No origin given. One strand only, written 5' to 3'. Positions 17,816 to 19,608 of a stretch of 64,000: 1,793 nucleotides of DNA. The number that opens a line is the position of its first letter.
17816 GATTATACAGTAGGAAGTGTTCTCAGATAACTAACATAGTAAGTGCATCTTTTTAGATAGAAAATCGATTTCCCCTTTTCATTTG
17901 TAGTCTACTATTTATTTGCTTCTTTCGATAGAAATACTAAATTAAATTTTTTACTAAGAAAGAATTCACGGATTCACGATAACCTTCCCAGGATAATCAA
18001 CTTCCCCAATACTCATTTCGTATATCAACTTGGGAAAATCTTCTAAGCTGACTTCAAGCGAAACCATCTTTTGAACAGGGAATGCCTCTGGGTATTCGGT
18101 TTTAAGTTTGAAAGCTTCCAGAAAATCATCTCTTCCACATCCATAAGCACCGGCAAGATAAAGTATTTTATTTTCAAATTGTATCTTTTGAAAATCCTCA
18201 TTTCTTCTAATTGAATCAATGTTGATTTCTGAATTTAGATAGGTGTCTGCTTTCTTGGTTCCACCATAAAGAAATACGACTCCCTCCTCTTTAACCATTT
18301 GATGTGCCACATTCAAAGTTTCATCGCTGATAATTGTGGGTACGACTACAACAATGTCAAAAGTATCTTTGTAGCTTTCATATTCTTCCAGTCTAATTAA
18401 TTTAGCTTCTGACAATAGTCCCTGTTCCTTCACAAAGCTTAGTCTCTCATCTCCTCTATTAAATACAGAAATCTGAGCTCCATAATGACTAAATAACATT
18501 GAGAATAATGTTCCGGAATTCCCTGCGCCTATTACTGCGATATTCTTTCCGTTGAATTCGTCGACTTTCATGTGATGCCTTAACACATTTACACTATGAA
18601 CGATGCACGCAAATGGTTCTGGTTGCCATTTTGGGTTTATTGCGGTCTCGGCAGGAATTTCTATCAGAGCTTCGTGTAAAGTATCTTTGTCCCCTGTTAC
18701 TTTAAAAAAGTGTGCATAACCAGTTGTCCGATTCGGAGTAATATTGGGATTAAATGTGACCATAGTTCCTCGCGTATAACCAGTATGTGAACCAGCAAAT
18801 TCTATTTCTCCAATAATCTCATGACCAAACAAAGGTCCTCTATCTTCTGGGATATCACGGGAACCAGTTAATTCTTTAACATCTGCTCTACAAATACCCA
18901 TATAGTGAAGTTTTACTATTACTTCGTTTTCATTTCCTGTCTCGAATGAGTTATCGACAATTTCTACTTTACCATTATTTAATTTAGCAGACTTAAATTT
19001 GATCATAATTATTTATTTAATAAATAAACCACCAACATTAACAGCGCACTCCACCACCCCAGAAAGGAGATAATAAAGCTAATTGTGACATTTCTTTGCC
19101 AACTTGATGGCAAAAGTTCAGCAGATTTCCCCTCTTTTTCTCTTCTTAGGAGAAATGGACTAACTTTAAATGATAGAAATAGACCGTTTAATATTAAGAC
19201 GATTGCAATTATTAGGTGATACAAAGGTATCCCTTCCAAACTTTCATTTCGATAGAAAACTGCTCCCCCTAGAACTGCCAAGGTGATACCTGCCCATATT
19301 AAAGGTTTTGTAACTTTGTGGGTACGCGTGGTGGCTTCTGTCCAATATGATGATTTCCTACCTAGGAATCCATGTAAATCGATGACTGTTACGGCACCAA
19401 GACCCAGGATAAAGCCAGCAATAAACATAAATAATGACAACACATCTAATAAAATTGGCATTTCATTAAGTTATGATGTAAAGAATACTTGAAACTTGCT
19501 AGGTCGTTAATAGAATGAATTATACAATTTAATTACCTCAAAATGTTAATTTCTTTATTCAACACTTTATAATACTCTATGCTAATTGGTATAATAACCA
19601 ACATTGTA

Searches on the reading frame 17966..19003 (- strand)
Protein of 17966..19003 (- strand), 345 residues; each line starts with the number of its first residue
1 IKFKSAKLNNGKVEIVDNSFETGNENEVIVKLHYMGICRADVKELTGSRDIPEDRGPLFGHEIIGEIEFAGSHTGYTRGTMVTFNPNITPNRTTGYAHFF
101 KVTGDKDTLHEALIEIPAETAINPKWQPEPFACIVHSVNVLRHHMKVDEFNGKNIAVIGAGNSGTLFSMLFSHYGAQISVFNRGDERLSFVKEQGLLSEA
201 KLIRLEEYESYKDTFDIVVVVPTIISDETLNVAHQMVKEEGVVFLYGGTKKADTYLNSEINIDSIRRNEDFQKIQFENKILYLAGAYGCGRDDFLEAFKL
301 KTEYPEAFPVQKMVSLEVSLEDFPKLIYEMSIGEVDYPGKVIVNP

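Call 4: search_protein_families(library=pfam, proteins=[window:17966-19003:-], max_evalue=10)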
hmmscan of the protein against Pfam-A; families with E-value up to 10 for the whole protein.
window:17966-19003:- (345 aa): 13 families
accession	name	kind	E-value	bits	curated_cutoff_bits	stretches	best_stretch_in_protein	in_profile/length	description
PF08240.17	ADH_N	-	1.3e-08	35.4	23.5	1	25-89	2-66/104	Alcohol dehydrogenase GroES-like domain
PF01488.26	Shikimate_DH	-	5.5e-07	30.2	24.3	1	145-220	5-81/138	Shikimate / quinate 5-dehydrogenase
PF13738.12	Pyr_redox_3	-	0.00021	21.1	30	1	143-262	155-281/305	Pyridine nucleotide-disulphide oxidoreductase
PF07992.20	Pyr_redox_2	-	0.0003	20.7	26.1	1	102-191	116-181/291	Pyridine nucleotide-disulphide oxidoreductase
PF01210.29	NAD_Gly3P_dh_N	-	0.0016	18.8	23.1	1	154-262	1-119/158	NAD-dependent glycerol-3-phosphate dehydrogenase N-terminus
PF00107.32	ADH_zinc_N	-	0.0017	18.7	31.8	1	169-254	8-96/129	Zinc-binding dehydrogenase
PF02558.23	ApbA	-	0.0019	18.3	22.2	1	155-248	1-102/150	Ketopantoate reductase PanE/ApbA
PF00070.33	Pyr_redox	-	0.0033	18.3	22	1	154-188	1-35/82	Pyridine nucleotide-disulphide oxidoreductase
PF03446.21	NAD_binding_2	-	0.021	15.2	21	1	154-229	1-67/161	NAD binding domain of 6-phosphogluconate dehydrogenase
PF02826.25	2-Hacid_dh_C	-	0.024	14.5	25.1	1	142-189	26-73/178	D-isomer specific 2-hydroxyacid dehydrogenase, NAD binding domain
PF03807.23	F420_oxidored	-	0.029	15.4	21.6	1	155-214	2-60/94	NADP oxidoreductase coenzyme F420-dependent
PF00743.25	FMO-like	-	0.043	12.7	22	1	142-184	173-216/532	Flavin-binding monooxygenase-like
PF13434.12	Lys_Orn_oxgnase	-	0.063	12.8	21.3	1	124-165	163-201/339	L-lysine 6-monooxygenase/L-ornithine 5-monooxygenase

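Call 5: search_protein_families(library=ncbifam, proteins=[window:17966-19003:-], max_evalue=10)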
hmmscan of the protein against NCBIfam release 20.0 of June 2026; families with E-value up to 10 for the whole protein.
window:17966-19003:- (345 aa): 47 families (the best 25 are shown)
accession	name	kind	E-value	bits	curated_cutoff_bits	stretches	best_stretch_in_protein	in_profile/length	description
NF007375.0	PRK09880.1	equivalog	2.2e-07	29.9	469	2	12-87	15-90/344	L-idonate 5-dehydrogenase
NF047908.1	AldhRedAhr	equivalog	6.3e-07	28.6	470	2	6-79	9-82/335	NADPH-dependent aldehyde reductase Ahr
NF006940.0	PRK09422.1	equivalog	7.8e-07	28.4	344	2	10-69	9-66/338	alcohol dehydrogenase AdhP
NF003808.0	PRK05396.1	equivalog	2.9e-06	26.4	380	1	13-198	13-211/341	L-threonine 3-dehydrogenase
NF007489.0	PRK10083.1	equivalog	4.7e-06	25.8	376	1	13-242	12-246/339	Zn-dependent oxidoreductase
TIGR02824.1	quinone_pig3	subfamily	5.1e-06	25.7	296.8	1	12-83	14-86/325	putative NAD(P)H quinone oxidoreductase, PIG3 family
NF001316.0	PRK00258.2-5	equivalog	1.7e-05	24.3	247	1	147-238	107-194/263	shikimate dehydrogenase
TIGR03366.1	HpnZ_proposed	hypoth_equivalog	1.8e-05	24.1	328.1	2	25-74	5-52/315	putative phosphonate catabolism associated alcohol dehydrogenase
NF010344.0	PRK13771.1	subfamily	3.1e-05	23.1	349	1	12-73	12-72/334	putative alcohol dehydrogenase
TIGR00692.1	tdh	equivalog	3.6e-05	22.9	458.35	1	13-196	11-207/340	L-threonine 3-dehydrogenase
TIGR00507.1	aroE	equivalog_domain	7e-05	22.1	200.2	1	145-244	109-211/270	shikimate dehydrogenase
TIGR02822.1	adh_fam_2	subfamily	9e-05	21.7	283.5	1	7-83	9-85/329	zinc-binding alcohol dehydrogenase family protein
NF000744.0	PRK00045.1-3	equivalog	0.00013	21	429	1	138-220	170-256/447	glutamyl-tRNA reductase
NF041097.1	keto_inos_dh_IolM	equivalog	0.00021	20.1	450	1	9-84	36-119/389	scyllo-inosose 3-dehydrogenase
NF041172.1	AcrlCoa_red_Thmprot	equivalog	0.00028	20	500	1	14-83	14-83/334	acryloyl-CoA reductase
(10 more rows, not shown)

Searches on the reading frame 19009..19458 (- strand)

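Call 4: search_protein_families(library=pfam, proteins=[window:19009-19458:-], max_evalue=10)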
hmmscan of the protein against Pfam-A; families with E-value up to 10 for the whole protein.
window:19009-19458:- (149 aa): 3 families
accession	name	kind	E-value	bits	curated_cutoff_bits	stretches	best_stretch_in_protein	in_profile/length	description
PF11188.13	DUF2975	-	0.16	12.4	27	1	9-95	22-109/130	Protein of unknown function (DUF2975)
PF00335.26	Tetraspanin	-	7.7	6.5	32.1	1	8-90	9-89/225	Tetraspanin family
PF19744.4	DUF6232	-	7.9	7.4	27.4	1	8-49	56-95/117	Family of unknown function (DUF6232)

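Call 5: search_protein_families(library=ncbifam, proteins=[window:19009-19458:-], max_evalue=10)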
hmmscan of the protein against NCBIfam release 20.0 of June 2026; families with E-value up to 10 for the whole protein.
window:19009-19458:- (149 aa): 2 families
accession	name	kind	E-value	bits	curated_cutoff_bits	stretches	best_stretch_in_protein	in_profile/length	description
NF009238.0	PRK12592.1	equivalog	0.021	14.8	170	2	2-65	5-57/126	putative monovalent cation/H+ antiporter subunit G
TIGR01167.1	LPXTG_anchor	domain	1.8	9.4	15.9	1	52-70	12-30/34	LPXTG cell wall anchor domain-containing protein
